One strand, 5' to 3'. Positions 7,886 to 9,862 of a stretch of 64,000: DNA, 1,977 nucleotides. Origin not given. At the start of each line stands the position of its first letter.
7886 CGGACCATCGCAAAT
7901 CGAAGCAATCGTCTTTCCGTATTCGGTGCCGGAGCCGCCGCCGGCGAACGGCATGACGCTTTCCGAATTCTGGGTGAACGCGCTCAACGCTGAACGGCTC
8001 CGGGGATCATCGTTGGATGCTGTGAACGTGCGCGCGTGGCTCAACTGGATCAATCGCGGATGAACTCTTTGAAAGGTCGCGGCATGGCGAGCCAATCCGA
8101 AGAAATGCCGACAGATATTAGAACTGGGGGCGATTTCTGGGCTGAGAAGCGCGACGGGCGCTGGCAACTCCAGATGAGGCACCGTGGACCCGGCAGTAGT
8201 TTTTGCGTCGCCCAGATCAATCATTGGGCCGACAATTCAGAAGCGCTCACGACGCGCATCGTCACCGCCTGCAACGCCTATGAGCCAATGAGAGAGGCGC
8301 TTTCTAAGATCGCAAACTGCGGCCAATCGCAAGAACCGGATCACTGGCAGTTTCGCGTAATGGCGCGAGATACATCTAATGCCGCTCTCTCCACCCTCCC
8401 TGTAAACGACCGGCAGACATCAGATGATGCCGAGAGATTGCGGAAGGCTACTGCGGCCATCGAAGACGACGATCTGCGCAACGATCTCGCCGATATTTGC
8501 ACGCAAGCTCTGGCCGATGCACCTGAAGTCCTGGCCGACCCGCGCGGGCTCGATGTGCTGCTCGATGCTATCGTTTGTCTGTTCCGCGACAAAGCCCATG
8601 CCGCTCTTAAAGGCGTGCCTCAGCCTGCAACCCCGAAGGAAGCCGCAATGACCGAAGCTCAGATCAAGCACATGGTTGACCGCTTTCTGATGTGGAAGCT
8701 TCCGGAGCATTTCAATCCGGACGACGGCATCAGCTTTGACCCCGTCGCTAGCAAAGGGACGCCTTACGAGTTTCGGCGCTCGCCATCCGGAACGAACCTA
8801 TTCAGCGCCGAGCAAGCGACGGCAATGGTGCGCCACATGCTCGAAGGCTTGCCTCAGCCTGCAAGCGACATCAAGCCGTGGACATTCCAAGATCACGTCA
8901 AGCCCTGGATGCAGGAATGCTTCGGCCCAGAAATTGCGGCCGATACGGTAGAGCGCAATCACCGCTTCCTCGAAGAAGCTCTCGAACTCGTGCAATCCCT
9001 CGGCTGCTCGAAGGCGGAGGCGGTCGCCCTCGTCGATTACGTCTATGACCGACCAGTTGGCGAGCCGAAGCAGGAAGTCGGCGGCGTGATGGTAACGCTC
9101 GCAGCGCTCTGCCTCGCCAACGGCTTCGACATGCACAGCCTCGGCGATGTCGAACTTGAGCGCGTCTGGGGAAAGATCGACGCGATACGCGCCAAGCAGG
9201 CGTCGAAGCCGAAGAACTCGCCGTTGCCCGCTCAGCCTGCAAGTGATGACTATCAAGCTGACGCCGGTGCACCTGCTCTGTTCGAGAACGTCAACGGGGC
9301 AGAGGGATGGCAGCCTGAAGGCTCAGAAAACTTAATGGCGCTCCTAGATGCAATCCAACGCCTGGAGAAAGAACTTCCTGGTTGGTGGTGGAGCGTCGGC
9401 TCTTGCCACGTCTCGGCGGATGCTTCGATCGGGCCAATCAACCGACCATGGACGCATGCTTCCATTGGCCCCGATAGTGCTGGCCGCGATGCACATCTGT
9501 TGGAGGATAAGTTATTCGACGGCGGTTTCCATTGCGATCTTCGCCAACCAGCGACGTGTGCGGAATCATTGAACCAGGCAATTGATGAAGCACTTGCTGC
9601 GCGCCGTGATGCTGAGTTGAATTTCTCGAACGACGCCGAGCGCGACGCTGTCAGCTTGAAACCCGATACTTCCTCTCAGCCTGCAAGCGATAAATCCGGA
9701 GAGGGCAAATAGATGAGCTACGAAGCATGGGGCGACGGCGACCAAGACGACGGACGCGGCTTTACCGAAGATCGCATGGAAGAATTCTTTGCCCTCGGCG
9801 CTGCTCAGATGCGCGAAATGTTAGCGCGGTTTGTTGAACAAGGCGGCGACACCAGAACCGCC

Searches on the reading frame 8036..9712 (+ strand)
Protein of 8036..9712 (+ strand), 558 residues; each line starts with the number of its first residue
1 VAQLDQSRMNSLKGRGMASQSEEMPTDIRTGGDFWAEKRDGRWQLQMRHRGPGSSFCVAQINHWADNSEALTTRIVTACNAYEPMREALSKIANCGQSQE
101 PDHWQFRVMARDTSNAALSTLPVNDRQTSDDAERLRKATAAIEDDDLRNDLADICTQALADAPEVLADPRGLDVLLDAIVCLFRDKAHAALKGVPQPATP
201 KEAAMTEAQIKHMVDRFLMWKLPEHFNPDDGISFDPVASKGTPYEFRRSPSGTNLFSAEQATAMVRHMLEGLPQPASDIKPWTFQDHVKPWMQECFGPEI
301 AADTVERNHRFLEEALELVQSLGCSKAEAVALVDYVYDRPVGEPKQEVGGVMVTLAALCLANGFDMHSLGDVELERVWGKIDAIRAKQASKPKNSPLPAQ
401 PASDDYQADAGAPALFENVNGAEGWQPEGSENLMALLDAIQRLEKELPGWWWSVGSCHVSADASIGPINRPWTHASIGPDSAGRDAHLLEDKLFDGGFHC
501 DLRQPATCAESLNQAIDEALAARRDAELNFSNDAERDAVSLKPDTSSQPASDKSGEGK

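Call 3: search_protein_families(library=pfam, proteins=[window:8036-9712:+], max_evalue=0.01)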
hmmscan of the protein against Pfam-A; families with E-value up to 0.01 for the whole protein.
window:8036-9712:+ (558 aa): 0 families

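Call 4: search_protein_families(library=ncbifam, proteins=[window:8036-9712:+], max_evalue=0.01)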
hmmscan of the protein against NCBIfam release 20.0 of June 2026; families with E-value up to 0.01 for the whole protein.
window:8036-9712:+ (558 aa): 0 families

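Call 18: search_protein_families(library=phrogs, proteins=[window:8036-9712:+], max_evalue=0.001)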
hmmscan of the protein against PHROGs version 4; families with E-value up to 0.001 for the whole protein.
window:8036-9712:+ (558 aa): 2 families
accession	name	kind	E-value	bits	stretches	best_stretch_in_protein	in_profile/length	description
phrog_8593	-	unknown function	1e-62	213.7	1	266-399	30-162/487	-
phrog_14118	-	unknown function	2.4e-62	212.4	1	280-407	164-293/371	-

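Call 47: search_protein_families(library=padloc, proteins=[window:8036-9712:+], max_evalue=0.01)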
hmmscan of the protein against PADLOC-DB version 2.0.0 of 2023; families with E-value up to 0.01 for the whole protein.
window:8036-9712:+ (558 aa): 0 families
